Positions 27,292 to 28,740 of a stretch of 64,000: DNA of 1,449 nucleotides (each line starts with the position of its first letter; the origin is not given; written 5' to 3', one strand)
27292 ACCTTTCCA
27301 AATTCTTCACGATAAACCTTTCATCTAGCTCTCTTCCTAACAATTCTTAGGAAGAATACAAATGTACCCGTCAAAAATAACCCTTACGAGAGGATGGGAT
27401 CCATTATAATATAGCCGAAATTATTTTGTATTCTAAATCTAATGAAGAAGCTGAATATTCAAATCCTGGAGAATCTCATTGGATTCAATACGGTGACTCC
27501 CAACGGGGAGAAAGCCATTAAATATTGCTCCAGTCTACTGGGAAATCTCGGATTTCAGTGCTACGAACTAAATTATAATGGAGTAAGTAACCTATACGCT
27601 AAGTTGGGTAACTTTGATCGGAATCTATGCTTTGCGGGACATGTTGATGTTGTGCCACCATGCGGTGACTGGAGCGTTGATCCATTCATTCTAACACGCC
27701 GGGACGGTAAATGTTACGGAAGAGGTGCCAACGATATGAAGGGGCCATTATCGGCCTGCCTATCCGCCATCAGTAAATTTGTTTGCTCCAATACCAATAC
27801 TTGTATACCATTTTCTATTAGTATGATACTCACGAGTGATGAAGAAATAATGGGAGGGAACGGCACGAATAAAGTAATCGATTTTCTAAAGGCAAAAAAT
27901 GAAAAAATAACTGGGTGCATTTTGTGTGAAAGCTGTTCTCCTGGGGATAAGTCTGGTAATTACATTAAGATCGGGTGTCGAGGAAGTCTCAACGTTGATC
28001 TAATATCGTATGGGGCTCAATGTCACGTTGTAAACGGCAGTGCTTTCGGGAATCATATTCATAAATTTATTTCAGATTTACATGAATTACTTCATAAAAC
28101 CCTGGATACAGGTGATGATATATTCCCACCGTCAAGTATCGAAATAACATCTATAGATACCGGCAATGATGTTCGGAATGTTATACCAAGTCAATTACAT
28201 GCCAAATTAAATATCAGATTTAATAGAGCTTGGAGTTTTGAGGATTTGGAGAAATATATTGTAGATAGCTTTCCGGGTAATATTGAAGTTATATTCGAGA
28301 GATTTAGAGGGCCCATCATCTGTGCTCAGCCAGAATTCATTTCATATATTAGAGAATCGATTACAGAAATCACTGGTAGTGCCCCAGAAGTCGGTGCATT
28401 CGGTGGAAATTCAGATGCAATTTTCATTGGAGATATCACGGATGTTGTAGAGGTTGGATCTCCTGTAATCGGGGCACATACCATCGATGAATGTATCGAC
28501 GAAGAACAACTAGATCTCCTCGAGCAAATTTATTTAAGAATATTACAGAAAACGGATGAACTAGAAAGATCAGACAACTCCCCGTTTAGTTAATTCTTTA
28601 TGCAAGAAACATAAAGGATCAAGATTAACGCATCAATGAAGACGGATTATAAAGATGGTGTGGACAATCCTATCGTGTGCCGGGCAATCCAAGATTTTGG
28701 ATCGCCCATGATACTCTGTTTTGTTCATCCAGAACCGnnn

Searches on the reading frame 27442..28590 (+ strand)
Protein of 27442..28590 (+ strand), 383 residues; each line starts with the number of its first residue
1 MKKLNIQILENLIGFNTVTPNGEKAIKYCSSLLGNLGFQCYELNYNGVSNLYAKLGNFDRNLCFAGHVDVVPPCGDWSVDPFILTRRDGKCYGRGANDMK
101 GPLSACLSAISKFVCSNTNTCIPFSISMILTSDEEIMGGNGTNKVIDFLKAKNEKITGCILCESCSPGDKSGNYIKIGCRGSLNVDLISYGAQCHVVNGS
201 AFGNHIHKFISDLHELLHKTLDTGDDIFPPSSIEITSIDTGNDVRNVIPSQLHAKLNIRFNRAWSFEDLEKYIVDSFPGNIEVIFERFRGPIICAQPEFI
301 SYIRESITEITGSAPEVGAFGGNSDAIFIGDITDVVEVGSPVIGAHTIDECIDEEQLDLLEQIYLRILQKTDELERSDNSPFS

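Call 46: find_related_loci(query=window:27442-28590:+, collection=genome_contigs, flank=10000)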
Query window:27442-28590:+ (383 aa) in genome_contigs; peptide patterns used: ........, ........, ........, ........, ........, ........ (x = any residue, [..] = any of these).
49 stretches matched a pattern; 13 encode a relative of the query (tblastn E <= 1e-3); 13 distinct loci.
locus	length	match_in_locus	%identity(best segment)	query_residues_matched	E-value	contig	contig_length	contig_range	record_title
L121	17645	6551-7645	62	1-368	3e-153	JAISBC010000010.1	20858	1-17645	MAG: Holosporales bacterium isolate Gx481_bin186 k119_3296207, whole genome shotgun sequence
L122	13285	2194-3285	60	1-368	5e-144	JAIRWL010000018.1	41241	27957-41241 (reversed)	MAG: Holosporales bacterium isolate Gsp477_bin11 k119_6004662, whole genome shotgun sequence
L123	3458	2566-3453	53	8-300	1e-97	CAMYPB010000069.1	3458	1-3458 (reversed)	MAG TPA_asm: uncultured Holosporaceae bacterium isolate SRR17635654_bin.3_metaWRAP_v1.3_MAG genome assembly, contig: ERZ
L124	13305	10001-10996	26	37-374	2e-15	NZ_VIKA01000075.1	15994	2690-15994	Elioraea sp. Yellowstone NODE_75_length_15994_cov_96.4262, whole genome shotgun sequence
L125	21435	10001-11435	26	24-379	1e-12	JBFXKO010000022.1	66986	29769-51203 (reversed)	MAG: Sedimentibacter sp. isolate CA_2019_TPIn_77 NODE_1411_length_66986_cov_8.384271_TPIn, whole genome shotgun sequence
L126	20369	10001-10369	33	6-119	5e-12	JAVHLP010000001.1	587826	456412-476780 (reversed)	MAG: bacterium isolate Ess09-15 NODE_1_length_587826_cov_8.314185, whole genome shotgun sequence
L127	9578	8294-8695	28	60-196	3e-11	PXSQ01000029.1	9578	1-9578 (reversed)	MAG: Halobacteriales archaeon SW_7_65_23 sw_7_scaffold_1706, whole genome shotgun sequence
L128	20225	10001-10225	39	60-130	6e-11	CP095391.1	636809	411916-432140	Natribaculum breve strain TRM20010 plasmid unnamed1, complete sequence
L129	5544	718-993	35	44-130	2e-10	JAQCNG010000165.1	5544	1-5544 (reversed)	MAG: Halovenus sp. isolate LUM.78 k149_462857, whole genome shotgun sequence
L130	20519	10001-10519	25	62-219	1e-9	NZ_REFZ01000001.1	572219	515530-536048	Natrarchaeobius oligotrophus strain AArcht7 Ga0101038_101, whole genome shotgun sequence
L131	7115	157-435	34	46-138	2e-9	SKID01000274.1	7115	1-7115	MAG: Tissierellia bacterium isolate CSBr16_49 CSBr16-15231, whole genome shotgun sequence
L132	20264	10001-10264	33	50-130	3e-9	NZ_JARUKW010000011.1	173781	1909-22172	Natronococcus sp. A-GB1 11, whole genome shotgun sequence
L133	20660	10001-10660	27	43-260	1e-11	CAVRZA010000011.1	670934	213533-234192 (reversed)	MAG: uncultured Actinomycetes bacterium isolate MFD05942.bin.2.346 genome assembly, contig: contig_7471, whole genome sh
